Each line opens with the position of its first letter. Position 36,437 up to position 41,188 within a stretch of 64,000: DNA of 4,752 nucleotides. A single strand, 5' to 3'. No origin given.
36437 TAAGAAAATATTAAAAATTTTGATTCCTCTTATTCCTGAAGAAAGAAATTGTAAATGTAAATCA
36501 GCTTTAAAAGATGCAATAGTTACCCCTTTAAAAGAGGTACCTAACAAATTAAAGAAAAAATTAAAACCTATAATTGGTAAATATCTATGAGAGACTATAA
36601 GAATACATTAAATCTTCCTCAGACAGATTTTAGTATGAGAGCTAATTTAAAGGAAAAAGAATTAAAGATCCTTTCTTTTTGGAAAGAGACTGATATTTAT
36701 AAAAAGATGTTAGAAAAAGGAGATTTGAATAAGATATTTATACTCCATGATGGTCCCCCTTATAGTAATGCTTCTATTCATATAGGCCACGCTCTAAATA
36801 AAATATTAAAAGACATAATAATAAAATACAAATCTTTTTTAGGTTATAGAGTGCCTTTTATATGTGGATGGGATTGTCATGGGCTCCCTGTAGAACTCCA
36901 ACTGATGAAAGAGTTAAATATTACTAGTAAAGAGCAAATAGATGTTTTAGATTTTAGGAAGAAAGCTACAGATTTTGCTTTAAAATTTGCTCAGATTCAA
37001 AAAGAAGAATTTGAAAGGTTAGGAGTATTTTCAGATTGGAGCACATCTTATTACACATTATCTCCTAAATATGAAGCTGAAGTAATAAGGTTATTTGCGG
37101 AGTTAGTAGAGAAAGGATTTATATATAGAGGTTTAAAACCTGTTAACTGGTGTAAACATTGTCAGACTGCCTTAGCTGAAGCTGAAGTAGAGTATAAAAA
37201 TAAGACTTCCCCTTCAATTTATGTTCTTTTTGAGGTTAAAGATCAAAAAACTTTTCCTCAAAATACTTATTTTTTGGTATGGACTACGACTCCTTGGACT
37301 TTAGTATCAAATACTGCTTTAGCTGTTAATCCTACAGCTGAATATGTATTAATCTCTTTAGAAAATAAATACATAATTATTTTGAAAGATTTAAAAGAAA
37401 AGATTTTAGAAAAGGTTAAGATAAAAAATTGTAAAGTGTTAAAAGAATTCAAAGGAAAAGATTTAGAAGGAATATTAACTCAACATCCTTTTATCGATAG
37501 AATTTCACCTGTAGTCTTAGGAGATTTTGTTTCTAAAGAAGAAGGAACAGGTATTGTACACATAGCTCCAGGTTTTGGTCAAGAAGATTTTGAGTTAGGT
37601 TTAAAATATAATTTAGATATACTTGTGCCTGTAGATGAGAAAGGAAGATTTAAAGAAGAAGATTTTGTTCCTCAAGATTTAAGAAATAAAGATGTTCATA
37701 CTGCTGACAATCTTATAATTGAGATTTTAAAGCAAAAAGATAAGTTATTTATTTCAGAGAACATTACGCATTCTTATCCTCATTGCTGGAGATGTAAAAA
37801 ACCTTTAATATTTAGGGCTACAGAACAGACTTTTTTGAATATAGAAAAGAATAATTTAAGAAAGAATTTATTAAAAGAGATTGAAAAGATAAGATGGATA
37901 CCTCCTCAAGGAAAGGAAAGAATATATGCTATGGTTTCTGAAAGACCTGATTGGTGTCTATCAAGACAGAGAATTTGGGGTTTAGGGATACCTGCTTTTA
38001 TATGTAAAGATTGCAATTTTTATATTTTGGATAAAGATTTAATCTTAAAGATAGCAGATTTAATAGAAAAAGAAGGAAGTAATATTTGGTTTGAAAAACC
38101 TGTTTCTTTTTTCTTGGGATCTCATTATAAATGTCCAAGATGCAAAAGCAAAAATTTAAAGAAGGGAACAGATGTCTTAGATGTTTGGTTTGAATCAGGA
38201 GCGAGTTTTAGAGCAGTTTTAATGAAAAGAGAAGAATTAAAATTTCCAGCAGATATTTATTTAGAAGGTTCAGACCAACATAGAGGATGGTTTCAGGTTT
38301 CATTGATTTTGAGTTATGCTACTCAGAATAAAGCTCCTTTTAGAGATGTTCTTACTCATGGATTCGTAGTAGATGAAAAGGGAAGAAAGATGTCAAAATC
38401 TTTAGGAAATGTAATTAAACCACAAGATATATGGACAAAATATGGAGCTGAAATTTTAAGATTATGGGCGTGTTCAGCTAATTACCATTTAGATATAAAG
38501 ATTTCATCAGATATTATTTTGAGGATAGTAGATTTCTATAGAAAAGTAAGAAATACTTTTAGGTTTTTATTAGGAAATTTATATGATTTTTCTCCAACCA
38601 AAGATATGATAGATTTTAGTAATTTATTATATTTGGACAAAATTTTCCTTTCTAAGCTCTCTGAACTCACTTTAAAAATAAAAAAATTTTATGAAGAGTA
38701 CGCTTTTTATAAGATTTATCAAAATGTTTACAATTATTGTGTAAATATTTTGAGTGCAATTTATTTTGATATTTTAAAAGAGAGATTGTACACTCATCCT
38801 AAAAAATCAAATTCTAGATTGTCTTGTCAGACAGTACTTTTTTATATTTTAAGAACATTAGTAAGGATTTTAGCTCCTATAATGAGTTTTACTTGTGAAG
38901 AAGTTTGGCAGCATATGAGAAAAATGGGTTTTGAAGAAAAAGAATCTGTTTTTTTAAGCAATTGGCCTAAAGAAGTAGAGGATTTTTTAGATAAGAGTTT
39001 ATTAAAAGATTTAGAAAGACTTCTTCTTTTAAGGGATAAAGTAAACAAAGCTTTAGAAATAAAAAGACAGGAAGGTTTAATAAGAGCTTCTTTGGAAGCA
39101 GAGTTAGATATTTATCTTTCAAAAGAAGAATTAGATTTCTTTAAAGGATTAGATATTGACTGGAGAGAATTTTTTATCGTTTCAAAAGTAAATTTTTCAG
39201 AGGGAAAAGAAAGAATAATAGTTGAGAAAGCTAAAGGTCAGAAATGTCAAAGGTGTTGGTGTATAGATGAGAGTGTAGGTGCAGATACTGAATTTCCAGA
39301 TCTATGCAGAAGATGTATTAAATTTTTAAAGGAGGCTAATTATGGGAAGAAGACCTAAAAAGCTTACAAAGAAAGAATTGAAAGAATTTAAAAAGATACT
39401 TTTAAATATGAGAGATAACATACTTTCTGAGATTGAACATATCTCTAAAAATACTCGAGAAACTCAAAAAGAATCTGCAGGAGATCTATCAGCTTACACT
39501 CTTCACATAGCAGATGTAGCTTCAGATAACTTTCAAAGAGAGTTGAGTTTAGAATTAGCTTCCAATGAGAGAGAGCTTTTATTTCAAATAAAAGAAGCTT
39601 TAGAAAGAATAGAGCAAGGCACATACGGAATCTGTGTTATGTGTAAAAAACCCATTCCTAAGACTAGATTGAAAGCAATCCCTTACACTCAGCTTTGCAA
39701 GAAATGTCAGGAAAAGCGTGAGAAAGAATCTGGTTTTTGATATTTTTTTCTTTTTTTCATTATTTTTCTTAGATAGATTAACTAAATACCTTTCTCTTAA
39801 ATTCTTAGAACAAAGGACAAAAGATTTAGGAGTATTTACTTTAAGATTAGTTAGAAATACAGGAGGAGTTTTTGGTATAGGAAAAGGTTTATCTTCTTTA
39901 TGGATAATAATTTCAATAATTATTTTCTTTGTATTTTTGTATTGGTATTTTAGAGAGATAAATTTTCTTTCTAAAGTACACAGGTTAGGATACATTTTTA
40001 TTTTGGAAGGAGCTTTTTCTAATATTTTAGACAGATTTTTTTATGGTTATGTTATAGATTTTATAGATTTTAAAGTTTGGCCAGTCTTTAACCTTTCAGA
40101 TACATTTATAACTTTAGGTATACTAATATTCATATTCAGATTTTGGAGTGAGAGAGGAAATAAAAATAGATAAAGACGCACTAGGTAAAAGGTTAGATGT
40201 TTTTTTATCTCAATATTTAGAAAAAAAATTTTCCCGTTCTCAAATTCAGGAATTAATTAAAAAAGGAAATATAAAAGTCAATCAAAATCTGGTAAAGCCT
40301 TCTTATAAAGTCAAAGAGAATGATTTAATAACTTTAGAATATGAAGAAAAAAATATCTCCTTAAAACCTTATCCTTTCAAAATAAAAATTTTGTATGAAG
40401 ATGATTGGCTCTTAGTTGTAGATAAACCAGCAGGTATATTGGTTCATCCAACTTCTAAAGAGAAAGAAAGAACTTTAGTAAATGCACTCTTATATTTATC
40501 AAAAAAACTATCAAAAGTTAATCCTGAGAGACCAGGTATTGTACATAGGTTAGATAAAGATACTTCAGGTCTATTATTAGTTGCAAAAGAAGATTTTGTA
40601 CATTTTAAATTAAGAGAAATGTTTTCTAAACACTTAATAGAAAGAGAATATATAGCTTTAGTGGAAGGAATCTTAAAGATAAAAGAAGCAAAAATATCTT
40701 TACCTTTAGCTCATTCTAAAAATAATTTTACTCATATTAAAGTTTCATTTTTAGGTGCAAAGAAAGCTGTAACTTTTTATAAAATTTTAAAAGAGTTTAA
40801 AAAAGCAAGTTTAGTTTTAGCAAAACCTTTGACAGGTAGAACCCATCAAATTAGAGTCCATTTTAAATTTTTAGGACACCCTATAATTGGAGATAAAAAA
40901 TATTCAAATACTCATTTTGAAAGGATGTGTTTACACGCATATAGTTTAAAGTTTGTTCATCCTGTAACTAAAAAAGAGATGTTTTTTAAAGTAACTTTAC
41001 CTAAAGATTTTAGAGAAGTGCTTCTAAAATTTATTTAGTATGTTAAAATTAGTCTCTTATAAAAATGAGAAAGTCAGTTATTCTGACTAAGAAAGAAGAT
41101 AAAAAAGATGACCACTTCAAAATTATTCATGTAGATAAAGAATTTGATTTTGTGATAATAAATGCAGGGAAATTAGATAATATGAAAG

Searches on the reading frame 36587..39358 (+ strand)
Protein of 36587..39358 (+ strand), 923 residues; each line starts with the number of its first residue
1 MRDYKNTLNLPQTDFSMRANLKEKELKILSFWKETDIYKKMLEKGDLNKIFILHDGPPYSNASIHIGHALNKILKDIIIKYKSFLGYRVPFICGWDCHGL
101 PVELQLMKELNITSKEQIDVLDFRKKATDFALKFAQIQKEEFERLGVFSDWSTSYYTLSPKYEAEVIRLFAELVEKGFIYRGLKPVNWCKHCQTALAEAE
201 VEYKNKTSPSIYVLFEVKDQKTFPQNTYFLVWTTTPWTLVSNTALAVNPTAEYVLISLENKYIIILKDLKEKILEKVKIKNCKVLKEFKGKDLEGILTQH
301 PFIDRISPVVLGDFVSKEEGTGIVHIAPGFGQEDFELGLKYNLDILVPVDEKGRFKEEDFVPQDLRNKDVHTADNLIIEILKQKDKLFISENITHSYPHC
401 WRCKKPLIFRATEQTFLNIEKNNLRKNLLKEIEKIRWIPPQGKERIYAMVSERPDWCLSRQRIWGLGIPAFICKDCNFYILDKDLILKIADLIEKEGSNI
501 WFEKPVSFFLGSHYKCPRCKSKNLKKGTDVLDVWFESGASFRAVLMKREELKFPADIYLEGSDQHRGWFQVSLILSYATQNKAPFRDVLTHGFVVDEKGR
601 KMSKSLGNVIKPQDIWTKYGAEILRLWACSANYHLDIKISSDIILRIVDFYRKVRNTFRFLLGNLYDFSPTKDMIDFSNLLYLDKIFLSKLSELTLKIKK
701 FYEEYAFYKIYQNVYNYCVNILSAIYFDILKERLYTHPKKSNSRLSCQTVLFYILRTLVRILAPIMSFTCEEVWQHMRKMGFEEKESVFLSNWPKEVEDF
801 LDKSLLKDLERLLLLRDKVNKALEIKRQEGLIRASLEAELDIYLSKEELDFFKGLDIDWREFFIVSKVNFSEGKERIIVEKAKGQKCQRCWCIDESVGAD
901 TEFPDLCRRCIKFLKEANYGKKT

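Call 39: search_protein_families(library=pfam, max_evalue=0.00001, proteins=[window:36587-39358:+])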
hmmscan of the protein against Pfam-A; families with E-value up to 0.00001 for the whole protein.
window:36587-39358:+ (923 aa): 6 families
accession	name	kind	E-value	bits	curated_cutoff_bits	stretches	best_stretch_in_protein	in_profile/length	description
PF00133.28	tRNA-synt_1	-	7.9e-134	446.9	22.7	1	28-640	2-414/414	tRNA synthetases class I (I, L, M and V)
PF08264.19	Anticodon_1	-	3.7e-33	114.9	25.1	1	684-840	1-146/148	Anticodon-binding domain of tRNA ligase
PF09334.17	tRNA-synt_1g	-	1.9e-26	93.2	20.1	1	58-203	8-137/391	tRNA synthetases class I (M)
PF01406.26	tRNA-synt_1e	-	1.7e-11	44.5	27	1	545-642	198-294/301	tRNA synthetases class I (C) catalytic domain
PF13603.12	tRNA-synt_1_2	-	1.5e-08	34.8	25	1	213-354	12-145/185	Leucyl-tRNA synthetase, editing domain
PF01921.24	tRNA-synt_1f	-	1.4e-07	31.2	27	1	589-658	270-339/360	tRNA synthetases class I (K)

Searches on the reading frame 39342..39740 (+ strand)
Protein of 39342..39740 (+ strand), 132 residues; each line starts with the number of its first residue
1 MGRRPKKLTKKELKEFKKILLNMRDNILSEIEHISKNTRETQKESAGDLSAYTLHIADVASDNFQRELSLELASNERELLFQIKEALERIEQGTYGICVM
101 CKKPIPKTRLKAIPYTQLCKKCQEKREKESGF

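Call 39: search_protein_families(library=pfam, max_evalue=0.00001, proteins=[window:39342-39740:+])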
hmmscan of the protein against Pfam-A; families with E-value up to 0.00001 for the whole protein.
window:39342-39740:+ (132 aa): 1 family
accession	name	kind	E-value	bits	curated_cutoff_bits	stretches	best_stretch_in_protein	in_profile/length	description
PF01258.23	zf-dskA_traR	-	8.2e-14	51.8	24.9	1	93-128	1-36/36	Prokaryotic dksA/traR C4-type zinc finger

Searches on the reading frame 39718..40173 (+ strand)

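Call 39: search_protein_families(library=pfam, max_evalue=0.00001, proteins=[window:39718-40173:+])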
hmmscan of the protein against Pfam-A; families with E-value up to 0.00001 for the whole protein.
window:39718-40173:+ (151 aa): 1 family
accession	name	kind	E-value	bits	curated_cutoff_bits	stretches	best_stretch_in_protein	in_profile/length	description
PF01252.23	Peptidase_A8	-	1e-28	100.7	25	1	13-142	3-140/142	Signal peptidase (SPase) II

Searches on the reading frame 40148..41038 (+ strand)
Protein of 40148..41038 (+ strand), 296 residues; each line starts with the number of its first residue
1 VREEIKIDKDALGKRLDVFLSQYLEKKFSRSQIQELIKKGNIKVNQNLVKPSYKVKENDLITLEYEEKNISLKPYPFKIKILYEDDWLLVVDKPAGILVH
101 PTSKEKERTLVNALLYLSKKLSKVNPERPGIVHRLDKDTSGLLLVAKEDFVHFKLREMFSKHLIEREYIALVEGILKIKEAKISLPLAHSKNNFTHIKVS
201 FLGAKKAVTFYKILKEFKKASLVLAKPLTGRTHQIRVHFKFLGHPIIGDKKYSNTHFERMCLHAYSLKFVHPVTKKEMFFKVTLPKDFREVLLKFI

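Call 39: search_protein_families(library=pfam, max_evalue=0.00001, proteins=[window:40148-41038:+])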
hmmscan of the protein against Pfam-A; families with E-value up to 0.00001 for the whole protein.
window:40148-41038:+ (296 aa): 2 families
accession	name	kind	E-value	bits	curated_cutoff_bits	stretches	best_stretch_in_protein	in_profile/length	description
PF00849.27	PseudoU_synth_2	-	1.6e-34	119.8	26.8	1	88-239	2-150/152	RNA pseudouridylate synthase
PF01479.30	S4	-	1.5e-12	47.5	22.8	1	15-61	2-48/48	S4 domain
